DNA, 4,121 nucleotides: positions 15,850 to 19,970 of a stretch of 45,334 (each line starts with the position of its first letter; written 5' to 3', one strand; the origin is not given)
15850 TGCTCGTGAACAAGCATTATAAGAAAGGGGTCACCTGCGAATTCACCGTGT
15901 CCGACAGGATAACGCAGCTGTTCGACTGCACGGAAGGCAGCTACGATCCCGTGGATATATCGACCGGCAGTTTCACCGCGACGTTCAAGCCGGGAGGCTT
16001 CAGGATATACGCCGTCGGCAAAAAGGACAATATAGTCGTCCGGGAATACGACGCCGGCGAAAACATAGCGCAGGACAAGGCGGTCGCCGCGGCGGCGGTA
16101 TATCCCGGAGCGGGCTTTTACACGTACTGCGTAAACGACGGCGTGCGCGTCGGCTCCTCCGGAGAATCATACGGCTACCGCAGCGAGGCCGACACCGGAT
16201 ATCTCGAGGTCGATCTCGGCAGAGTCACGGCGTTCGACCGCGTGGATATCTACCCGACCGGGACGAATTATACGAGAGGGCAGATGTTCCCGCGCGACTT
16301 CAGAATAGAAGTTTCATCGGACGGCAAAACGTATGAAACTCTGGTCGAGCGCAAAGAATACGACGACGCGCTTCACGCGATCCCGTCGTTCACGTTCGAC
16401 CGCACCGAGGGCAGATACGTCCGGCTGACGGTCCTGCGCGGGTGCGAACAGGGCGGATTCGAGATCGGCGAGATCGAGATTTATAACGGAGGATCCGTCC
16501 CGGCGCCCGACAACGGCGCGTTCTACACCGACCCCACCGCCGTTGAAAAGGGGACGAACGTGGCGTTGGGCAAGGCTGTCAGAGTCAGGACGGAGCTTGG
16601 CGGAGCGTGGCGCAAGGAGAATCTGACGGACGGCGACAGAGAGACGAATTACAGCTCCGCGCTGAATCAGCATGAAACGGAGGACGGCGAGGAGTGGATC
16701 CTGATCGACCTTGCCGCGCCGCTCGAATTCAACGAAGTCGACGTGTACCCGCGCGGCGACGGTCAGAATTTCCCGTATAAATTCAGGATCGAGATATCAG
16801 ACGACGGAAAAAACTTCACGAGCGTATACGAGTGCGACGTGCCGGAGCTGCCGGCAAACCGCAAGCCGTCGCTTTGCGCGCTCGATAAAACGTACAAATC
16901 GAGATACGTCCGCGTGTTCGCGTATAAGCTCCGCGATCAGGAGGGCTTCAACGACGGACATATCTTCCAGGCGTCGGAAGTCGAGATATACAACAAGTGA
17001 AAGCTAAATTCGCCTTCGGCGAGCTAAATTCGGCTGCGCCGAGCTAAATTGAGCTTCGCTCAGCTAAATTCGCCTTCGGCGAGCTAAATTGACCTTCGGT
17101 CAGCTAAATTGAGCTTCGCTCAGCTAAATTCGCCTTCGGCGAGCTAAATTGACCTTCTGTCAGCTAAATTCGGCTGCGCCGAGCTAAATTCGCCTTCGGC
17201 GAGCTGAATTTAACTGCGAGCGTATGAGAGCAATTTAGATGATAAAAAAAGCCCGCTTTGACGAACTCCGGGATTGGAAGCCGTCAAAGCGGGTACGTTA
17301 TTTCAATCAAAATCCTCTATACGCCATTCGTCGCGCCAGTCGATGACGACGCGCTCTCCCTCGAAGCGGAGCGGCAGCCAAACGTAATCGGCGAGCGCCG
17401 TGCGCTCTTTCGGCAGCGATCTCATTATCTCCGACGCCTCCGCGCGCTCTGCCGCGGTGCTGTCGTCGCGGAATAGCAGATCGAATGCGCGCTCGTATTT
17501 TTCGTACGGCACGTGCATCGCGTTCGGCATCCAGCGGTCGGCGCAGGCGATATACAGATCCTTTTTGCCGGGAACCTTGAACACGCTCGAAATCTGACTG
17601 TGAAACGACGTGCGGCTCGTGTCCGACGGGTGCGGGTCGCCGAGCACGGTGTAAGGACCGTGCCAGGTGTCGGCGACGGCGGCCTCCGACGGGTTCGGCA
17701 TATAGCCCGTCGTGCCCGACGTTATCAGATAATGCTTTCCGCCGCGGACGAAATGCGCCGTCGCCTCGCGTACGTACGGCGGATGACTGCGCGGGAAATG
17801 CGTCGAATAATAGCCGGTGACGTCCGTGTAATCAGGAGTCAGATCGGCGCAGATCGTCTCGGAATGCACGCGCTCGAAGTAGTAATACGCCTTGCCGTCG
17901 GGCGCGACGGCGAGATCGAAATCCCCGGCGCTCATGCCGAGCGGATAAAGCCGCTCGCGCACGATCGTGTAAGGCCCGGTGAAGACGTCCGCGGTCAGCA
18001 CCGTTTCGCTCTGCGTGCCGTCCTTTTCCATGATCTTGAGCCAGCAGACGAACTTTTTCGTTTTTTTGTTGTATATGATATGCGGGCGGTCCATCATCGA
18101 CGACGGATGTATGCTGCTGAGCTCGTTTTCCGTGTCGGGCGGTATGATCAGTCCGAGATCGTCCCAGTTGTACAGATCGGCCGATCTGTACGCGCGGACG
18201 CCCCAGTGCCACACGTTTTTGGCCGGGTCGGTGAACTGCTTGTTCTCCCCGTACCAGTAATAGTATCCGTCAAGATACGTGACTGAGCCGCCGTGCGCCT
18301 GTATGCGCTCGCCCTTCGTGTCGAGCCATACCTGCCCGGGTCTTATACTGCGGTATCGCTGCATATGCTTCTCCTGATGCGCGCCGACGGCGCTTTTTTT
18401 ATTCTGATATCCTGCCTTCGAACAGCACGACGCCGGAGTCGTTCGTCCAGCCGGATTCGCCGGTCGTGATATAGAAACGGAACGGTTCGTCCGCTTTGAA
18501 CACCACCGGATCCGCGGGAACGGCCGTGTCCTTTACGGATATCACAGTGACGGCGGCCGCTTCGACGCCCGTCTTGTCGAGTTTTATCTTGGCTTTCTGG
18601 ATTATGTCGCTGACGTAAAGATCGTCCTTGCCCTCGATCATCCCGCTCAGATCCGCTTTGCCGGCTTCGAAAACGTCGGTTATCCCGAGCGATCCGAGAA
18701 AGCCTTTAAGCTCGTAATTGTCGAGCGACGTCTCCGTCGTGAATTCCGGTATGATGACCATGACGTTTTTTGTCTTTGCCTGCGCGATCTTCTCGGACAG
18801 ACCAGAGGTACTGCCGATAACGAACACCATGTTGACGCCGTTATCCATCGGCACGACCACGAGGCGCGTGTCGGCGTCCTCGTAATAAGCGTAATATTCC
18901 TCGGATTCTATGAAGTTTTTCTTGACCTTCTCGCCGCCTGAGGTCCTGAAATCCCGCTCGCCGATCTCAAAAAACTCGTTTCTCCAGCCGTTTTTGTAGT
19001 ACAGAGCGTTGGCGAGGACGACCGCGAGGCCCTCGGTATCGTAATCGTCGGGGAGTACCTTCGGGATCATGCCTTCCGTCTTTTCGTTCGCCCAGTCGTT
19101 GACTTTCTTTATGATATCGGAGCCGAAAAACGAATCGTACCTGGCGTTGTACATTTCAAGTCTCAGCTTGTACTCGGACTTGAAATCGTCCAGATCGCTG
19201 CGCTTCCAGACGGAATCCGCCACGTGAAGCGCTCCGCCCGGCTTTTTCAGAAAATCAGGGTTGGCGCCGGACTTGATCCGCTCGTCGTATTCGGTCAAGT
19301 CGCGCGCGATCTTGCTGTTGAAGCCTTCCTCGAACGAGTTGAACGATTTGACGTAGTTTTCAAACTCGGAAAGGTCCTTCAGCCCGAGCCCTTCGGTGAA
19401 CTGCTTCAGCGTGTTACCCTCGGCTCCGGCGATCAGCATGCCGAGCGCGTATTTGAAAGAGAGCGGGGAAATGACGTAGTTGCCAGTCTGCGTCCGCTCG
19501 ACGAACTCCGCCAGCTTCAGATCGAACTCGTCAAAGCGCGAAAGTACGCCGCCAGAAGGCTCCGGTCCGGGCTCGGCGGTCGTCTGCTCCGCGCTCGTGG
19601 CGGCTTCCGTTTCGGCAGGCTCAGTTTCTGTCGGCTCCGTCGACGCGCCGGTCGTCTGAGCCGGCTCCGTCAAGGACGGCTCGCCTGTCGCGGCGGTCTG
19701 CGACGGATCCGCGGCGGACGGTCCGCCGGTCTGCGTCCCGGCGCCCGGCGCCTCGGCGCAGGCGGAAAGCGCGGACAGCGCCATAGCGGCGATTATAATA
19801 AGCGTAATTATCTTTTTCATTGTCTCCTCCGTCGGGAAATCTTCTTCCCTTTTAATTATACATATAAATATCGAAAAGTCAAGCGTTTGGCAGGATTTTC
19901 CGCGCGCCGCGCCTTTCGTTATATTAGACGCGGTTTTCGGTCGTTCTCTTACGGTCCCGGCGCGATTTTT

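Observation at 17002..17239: Non-coding array of about 10.5 tandem 20-bp units: invariant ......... alternating with covarying mini-hairpins, between a stop codon and its terminator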

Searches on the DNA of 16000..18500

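Call 6: search_rna_families(source=window, start=16000, end=18500, threshold=evalue, max_evalue=10)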
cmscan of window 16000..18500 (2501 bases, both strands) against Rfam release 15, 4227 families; matches with E-value up to 10: 3.
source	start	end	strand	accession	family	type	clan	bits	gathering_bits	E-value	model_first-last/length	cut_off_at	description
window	17081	17154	+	RF01706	Gut-1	Gene; sRNA;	-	37.7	50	3.4e-05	1-77/77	no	Gut-1 RNA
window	17001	17074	+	RF01706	Gut-1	Gene; sRNA;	-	35.1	50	0.00016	1-77/77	no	Gut-1 RNA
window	17161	17235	+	RF01706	Gut-1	Gene; sRNA;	-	21.4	50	0.47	1-77/77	no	Gut-1 RNA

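Call 7: search_rna_families(source=window, start=16900, end=17350, threshold=evalue, max_evalue=10, show_alignments=4)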
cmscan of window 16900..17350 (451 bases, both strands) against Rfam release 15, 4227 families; matches with E-value up to 10: 8.
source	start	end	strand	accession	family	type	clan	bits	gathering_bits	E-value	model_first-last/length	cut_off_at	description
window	17081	17154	+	RF01706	Gut-1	Gene; sRNA;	-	37.7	50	6.2e-06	1-77/77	no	Gut-1 RNA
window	17001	17074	+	RF01706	Gut-1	Gene; sRNA;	-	35.1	50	2.9e-05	1-77/77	no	Gut-1 RNA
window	17161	17235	+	RF01706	Gut-1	Gene; sRNA;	-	21.4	50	0.084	1-77/77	no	Gut-1 RNA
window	17239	17291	-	RF04312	trpB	Cis-reg;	-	17.4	59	7.6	1-107/107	no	trpB ncRNA motif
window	17241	17331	-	RF02435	SpF41_sRNA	Gene; sRNA;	-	16.1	52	7.7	1-105/105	no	Streptococcus sRNA SpF41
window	17002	17057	+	RF04297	mir-35_2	Gene; miRNA;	CL00088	15.5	41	2.1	1-62/62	no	mir-35_2 microRNA precursor family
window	17014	17121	-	RF02680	PreQ1-III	Cis-reg; riboswitch;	-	13.8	63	3.4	1-102/102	no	PreQ1-III (pre queuosine) riboswitch aptamer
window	17047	17107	+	RF02843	RefA5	Gene; antisense;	-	12.2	91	9.3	1-68/68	no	Enterococcus sRNA A5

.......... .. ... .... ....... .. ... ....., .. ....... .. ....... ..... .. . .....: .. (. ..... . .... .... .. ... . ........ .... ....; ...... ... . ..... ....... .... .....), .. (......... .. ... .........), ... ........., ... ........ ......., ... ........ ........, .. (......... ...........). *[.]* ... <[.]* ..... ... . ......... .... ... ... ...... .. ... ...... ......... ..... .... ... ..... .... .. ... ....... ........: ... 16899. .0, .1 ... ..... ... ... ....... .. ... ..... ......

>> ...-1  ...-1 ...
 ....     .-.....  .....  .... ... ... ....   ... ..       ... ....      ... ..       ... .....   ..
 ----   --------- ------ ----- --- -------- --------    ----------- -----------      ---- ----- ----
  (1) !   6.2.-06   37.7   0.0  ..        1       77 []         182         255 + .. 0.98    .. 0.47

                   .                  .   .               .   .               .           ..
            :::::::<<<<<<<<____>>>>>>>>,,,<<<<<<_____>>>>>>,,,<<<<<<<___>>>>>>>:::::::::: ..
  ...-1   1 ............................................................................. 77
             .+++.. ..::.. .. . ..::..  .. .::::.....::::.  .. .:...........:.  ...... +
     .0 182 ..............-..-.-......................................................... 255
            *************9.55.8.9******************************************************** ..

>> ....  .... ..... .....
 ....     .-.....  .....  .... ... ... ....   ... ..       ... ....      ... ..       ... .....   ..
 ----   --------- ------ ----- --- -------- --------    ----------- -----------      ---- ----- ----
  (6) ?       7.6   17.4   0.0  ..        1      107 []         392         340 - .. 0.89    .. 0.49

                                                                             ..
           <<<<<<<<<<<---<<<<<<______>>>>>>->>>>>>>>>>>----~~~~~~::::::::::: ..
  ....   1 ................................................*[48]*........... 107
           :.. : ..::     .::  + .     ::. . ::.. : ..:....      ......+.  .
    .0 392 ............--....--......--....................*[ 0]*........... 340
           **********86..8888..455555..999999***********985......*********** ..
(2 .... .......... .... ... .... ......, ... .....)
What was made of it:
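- On Gut-1 RNA (Rfam RF01706): Best hits are 37.7, 35.1 and 21.4 bits on the plus strand (calls 6, 7). The cmscan alignment runs over the full model (positions 1-77) with each hairpin and linker in register (call 7).
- Closest known: Gut-1 RNA motif. Same: A row of short GC-rich hairpins with CUUCG-like loops, separated by a conserved A/U-rich linker ending in AAAU; cmscan aligns unit to unit (call 7).
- Rfam: three plus-strand hits to Gut-1 (37.7, 35.1 and 21.4 bits; E = 6e-6), aligned hairpin to hairpin and linker to linker (call 7).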

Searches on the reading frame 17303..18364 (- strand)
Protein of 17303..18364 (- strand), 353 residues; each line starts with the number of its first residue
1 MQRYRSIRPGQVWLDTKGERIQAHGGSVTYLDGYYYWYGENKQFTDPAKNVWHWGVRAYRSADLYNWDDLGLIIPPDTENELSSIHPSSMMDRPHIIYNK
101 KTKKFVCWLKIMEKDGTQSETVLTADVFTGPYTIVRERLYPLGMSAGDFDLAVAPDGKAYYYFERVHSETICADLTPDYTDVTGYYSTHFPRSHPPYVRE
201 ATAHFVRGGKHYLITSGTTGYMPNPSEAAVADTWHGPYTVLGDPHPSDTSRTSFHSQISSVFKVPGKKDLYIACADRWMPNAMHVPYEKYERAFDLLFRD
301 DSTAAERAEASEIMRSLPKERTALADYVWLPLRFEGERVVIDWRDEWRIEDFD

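Call 16: find_encoding_contigs(protein=window:17303-18364:-, flank=3000, max_places=6)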
Protein window:17303-18364:- (353 aa): no gene with exactly this product is on record in the collection.

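Call 17: search_protein_families(library=pfam, proteins=[window:17303-18364:-])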
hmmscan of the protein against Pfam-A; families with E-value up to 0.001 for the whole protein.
window:17303-18364:- (353 aa): 2 families
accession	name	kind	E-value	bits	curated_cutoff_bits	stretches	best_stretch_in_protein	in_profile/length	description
PF04616.20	Glyco_hydro_43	-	3.7e-12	46.6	32.2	1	28-250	15-233/288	Glycosyl hydrolases family 43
PF00251.26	Glyco_hydro_32N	-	0.00094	19.3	22.1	0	29-103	16-90/307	Glycosyl hydrolases family 32 N-terminal domain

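Call 79: find_homologous_proteins(query=window:17303-18364:-, max_evalue=1e-60)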
Query window:17303-18364:- (353 aa): 4486 proteins with E <= 1e-60 among 8000 candidates; the best 120 are listed.
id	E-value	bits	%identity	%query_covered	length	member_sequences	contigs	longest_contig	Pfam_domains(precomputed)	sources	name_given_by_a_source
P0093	2.5e-248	841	100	100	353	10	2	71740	PF04616.21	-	-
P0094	5.6e-213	725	86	100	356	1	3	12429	PF04616.21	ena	-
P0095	1.1e-207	708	83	100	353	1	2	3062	PF04616.21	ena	-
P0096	4.8e-206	702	83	100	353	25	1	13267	PF04616.21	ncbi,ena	-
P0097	3.1e-205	700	81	100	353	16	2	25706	PF04616.21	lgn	-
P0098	7.2e-205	698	82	100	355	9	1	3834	PF04616.21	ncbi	-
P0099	2.0e-204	697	82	100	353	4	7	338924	PF04616.21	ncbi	-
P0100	2.6e-204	697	82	99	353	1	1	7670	PF04616.21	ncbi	-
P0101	3.5e-204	696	82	100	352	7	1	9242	PF04616.21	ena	-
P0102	1.8e-203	694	81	100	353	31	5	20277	PF04616.21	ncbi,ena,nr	ncbi:MAG: family 43 glycosylhydrolase [Clostridia bacterium]|nr:family 43 glycosylhydrolase [Clostri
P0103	4.2e-203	693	81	100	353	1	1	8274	PF04616.21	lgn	-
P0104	8.9e-202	688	81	100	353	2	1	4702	PF00251.27,PF04616.21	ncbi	-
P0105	8.6e-201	685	80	100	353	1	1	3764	PF04616.21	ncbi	-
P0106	9.7e-201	685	80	100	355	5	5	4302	PF04616.21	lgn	-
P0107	1.4e-200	684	80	100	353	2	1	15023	PF04616.21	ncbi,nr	ncbi:MAG: family 43 glycosylhydrolase [Clostridia bacterium]|nr:family 43 glycosylhydrolase [Clostri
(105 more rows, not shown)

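Call 81: list_cluster_members(proteins=[P0093, P0001])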
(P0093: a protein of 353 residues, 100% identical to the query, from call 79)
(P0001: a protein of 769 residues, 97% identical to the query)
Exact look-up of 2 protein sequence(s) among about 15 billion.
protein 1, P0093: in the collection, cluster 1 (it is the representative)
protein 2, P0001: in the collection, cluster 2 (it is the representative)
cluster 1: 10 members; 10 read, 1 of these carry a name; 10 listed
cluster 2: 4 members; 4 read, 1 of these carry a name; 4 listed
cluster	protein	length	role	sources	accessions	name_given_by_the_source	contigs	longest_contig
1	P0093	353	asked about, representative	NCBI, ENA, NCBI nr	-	-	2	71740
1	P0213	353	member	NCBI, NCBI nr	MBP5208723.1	MAG: family 43 glycosylhydrolase [Clostridia bacterium] | family 43 glycosylhydrolase [Clostridia bacterium]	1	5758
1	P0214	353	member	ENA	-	-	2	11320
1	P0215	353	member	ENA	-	-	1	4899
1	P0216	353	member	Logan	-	-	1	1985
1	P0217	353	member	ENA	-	-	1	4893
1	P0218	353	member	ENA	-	-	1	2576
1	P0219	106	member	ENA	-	-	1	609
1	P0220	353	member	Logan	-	-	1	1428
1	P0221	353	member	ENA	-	-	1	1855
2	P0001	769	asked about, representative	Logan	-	-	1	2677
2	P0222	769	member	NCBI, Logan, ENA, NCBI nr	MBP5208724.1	MAG: discoidin domain-containing protein [Clostridia bacterium] | discoidin domain-containing protein [Clostridia bacterium]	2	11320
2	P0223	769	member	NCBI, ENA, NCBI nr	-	-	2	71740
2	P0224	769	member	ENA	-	-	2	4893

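Call 82: find_encoding_contigs(protein=P0214, flank=3500, max_places=4)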
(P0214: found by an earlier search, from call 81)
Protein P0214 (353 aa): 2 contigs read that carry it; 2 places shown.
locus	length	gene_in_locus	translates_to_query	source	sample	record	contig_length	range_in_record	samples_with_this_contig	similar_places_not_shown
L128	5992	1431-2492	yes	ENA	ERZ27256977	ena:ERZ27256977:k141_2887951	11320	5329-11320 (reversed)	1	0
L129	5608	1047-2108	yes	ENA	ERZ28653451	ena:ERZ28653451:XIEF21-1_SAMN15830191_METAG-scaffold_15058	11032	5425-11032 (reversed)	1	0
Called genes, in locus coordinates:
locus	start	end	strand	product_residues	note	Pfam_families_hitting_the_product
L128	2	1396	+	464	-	?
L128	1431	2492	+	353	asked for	PF04616:Glyco_hydro_43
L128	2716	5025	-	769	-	PF00754:F5_F8_type_C, PF22633:F5_F8_type_C_2, PF00754:F5_F8_type_C, PF22633:F5_F8_type_C_2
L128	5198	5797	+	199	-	PF00702:Hydrolase, PF12710:HAD (weak)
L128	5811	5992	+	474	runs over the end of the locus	PF00224:PK, PF02887:PK_C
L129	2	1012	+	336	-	?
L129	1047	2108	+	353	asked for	PF04616:Glyco_hydro_43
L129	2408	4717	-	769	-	PF00754:F5_F8_type_C, PF22633:F5_F8_type_C_2, PF00754:F5_F8_type_C, PF22633:F5_F8_type_C_2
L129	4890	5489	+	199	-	PF00702:Hydrolase, PF12710:HAD (weak)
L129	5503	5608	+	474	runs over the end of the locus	PF00224:PK, PF02887:PK_C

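Call 83: find_encoding_contigs(protein=P0217, flank=3500, max_places=4)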
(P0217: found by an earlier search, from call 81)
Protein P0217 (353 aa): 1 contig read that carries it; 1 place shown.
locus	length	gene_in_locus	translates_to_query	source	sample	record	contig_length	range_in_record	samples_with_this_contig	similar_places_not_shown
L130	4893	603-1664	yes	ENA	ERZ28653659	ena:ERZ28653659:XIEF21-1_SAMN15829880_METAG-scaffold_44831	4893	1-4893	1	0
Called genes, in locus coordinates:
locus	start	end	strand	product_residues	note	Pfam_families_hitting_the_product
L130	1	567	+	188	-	?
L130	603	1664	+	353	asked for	PF04616:Glyco_hydro_43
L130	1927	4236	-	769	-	PF00754:F5_F8_type_C, PF22633:F5_F8_type_C_2, PF00754:F5_F8_type_C, PF22633:F5_F8_type_C_2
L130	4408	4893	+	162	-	?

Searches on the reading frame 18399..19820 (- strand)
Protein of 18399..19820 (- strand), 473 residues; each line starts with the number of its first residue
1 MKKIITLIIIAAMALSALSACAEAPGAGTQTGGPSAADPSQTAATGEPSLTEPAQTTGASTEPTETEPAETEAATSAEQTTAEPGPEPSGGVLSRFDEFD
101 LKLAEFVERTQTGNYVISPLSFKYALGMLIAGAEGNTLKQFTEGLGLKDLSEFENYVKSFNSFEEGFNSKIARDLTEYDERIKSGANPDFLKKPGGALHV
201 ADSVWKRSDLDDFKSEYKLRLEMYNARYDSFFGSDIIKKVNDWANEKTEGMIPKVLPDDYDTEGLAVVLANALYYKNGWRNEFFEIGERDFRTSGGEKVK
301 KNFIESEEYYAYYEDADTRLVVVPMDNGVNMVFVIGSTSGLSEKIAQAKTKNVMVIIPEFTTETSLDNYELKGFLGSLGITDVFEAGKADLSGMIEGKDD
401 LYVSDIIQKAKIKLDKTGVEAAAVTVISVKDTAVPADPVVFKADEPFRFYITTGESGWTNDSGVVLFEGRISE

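Call 17: search_protein_families(library=pfam, proteins=[window:18399-19820:-])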
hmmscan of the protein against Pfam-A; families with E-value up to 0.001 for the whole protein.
window:18399-19820:- (473 aa): 1 family
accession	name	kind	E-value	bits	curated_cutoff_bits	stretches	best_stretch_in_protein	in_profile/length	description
PF00079.25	Serpin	-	4.1e-55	187.9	27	1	99-471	6-367/370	Serpin (serine protease inhibitor)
